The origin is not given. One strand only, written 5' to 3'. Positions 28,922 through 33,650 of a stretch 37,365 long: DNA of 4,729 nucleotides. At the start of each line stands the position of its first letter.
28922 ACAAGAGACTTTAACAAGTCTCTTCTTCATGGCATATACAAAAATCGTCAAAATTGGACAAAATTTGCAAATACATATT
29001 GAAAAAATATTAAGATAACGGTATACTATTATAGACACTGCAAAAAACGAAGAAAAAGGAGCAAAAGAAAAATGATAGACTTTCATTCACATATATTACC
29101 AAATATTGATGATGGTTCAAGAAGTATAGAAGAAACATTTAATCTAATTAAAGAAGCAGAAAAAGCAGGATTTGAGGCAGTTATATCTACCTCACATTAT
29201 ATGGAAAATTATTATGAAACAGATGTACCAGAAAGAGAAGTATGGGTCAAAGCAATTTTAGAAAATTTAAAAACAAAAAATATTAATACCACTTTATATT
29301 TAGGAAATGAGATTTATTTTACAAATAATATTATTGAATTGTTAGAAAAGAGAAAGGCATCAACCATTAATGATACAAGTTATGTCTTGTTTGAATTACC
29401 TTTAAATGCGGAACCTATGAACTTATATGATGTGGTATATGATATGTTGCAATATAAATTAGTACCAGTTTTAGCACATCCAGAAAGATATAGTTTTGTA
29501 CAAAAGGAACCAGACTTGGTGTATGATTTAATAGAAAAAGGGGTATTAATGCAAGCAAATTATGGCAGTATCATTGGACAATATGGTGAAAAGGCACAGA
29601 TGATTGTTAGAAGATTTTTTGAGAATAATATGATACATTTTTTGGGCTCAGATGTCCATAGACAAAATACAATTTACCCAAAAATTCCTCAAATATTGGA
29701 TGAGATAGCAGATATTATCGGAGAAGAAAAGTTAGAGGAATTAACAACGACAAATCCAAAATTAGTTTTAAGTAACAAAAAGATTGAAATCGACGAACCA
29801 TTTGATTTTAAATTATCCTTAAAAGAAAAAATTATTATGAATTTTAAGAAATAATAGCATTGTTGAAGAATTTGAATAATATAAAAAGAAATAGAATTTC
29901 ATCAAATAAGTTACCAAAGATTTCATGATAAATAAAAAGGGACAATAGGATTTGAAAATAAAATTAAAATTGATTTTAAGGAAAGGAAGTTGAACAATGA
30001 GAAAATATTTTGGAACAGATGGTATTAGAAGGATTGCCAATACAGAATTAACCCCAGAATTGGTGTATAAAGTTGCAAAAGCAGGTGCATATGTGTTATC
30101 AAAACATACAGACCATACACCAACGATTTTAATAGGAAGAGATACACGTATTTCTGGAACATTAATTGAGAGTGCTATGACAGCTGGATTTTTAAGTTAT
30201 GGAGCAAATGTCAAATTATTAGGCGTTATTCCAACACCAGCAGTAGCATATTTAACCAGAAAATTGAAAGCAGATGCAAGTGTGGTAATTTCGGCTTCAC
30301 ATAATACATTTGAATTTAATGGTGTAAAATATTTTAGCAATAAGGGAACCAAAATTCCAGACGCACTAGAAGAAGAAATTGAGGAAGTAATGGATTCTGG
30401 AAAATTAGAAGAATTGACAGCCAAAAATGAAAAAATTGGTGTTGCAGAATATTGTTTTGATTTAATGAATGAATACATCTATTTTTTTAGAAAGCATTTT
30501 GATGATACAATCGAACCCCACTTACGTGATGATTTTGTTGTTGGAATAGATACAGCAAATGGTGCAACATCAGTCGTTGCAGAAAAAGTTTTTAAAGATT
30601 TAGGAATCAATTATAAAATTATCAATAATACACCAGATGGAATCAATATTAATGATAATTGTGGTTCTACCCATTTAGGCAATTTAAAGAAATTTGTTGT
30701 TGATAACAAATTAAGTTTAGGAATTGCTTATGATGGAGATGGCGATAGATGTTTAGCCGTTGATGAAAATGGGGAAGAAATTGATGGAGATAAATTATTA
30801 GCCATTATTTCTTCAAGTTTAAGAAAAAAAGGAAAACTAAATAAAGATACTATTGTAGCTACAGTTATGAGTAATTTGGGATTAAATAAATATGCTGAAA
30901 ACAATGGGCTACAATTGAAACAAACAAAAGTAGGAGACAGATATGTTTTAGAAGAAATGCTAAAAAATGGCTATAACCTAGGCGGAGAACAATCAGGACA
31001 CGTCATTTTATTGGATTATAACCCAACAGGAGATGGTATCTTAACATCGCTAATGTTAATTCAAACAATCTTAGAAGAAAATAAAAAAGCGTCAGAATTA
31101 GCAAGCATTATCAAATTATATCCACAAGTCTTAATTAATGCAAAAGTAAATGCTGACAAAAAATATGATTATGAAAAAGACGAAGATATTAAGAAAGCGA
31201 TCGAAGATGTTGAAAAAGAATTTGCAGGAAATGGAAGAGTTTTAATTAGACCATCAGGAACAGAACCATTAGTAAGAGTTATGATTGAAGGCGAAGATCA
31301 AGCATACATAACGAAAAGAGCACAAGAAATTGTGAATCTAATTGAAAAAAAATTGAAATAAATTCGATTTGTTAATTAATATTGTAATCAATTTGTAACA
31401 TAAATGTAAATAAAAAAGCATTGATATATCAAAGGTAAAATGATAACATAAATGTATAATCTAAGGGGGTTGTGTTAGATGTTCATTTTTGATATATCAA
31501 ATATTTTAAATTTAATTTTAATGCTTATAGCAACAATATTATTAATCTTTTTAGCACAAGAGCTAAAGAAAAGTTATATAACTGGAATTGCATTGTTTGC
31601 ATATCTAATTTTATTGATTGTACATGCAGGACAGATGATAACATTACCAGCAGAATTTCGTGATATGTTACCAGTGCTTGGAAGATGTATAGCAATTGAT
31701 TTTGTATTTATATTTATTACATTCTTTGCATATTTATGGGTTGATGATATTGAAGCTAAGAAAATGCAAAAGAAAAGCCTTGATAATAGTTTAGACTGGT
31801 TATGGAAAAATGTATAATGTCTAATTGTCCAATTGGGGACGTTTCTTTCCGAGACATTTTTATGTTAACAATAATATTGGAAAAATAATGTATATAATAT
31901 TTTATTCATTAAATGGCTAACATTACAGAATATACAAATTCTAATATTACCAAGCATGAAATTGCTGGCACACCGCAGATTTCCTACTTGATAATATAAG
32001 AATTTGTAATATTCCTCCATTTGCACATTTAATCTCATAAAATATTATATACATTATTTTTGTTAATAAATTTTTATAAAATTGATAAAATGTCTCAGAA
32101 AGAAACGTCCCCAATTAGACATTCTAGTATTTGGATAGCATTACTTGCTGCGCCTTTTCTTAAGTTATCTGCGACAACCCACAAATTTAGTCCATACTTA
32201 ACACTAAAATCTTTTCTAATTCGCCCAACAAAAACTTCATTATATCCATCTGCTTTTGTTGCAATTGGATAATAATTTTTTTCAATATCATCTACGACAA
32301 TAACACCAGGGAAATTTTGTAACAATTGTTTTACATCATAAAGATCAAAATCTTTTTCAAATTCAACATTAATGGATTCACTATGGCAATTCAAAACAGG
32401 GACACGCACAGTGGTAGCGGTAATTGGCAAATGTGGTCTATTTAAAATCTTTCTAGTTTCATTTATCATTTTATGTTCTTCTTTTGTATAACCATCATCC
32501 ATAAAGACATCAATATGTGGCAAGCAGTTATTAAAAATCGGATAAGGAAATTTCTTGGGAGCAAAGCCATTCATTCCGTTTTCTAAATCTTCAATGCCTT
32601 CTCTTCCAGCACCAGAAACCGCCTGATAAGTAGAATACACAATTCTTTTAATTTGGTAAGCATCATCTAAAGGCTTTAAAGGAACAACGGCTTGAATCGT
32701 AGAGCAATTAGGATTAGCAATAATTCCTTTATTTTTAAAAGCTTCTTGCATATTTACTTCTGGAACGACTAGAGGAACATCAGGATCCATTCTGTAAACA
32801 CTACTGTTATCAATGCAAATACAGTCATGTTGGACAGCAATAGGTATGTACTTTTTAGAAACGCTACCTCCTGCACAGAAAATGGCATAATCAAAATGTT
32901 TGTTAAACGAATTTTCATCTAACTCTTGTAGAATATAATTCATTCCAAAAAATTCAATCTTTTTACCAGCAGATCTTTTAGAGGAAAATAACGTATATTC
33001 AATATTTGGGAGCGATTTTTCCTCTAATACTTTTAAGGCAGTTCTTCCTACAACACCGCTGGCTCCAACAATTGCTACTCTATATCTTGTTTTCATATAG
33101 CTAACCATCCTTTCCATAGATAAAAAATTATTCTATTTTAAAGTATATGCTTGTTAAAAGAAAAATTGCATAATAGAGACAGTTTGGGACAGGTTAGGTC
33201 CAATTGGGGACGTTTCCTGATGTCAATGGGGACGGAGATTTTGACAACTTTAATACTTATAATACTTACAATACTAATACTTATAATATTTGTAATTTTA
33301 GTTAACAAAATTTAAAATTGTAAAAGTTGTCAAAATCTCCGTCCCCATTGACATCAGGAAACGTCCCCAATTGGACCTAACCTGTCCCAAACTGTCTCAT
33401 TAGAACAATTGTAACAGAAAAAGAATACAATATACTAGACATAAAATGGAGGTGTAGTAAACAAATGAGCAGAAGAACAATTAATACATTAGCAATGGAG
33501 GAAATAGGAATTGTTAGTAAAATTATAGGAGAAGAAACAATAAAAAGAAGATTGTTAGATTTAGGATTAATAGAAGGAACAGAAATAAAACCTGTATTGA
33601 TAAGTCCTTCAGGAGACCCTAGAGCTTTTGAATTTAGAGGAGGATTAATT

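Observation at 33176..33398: Perfect 76-bp inverted repeat sitting between the divergent asd and feoA genes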

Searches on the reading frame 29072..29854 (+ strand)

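Call 10: search_protein_families(library=pfam, proteins=[window:29072-29854:+])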
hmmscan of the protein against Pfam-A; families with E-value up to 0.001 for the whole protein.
window:29072-29854:+ (260 aa): 1 family
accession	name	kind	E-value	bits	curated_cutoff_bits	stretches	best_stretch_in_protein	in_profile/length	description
PF19567.5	CpsB_CapC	-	2.3e-58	197.8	27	1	1-233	1-233/234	Capsular polysaccharide synthesis, CpsB/CapC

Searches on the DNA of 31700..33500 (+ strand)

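Call 29: search_dna_similar(query=window:33150-33420:+, collection=plasmids, mode=distant, max_evalue=0.01)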
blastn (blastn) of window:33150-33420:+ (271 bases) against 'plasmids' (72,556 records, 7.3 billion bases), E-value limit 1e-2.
No match.

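Call 34: search_rna_families(source=window, start=31700, end=33500, threshold=evalue, max_evalue=5)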
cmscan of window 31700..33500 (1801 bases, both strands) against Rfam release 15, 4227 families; matches with E-value up to 5: 16.
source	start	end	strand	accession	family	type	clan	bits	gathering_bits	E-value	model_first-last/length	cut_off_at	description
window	33174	33399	-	RF04097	MIR2630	Gene; miRNA;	-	91.3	144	1.8e-18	1-229/229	no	MIR2630 microRNA precursor family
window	33178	33397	-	RF04139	MIR841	Gene; miRNA;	-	90.7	200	2.9e-19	1-212/212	no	MIR841 microRNA precursor family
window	33189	33385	-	RF04205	MIR2606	Gene; miRNA;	-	86.3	139.7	5.7e-14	1-165/165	no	MIR2606 microRNA precursor family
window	33174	33402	+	RF04127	MIR8007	Gene; miRNA;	-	85.2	195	5.6e-16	1-226/226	no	MIR8007 microRNA precursor family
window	33199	33375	+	RF04205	MIR2606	Gene; miRNA;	-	81.1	139.7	7.5e-13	1-165/165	no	MIR2606 microRNA precursor family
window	33194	33381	+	RF04174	MIR4208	Gene; miRNA;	-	79.9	140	1.7e-12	1-191/191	no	MIR4208 microRNA precursor family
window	33193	33380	-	RF04174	MIR4208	Gene; miRNA;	-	78.9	140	2.7e-12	1-191/191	no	MIR4208 microRNA precursor family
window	33219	33353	-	RF04118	MIR9481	Gene; miRNA;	-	41.6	130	5.6e-07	1-135/135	no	MIR9481 microRNA precursor family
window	33193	33381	+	RF04088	MIR812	Gene; miRNA;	-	41.5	80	0.0039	1-205/205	no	MIR812 microRNA precursor family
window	33223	33351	-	RF03714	MIR774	Gene; miRNA;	-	36.9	80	5.1e-05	1-98/98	no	MIR774 microRNA precursor family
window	33223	33351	+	RF03714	MIR774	Gene; miRNA;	-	33.8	80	0.00032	1-98/98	no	MIR774 microRNA precursor family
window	33186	33389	+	RF04150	MIR2655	Gene; miRNA;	-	24.8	122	0.37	1-267/267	no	MIR2655 microRNA precursor family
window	33172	33405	-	RF00447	IRES_Kv1_4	Cis-reg; IRES;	-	23.8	100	0.01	1-259/259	no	Voltage-gated potassium-channel Kv1.4 IRES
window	31930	32011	+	RF04170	MIR7723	Gene; miRNA;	-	19.5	200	0.61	1-235/235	no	MIR7723 microRNA precursor family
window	33219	33257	+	RF01691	Bacillus-plasmid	Gene; sRNA;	-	18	31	1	1-61/61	no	Bacillus-plasmid RNA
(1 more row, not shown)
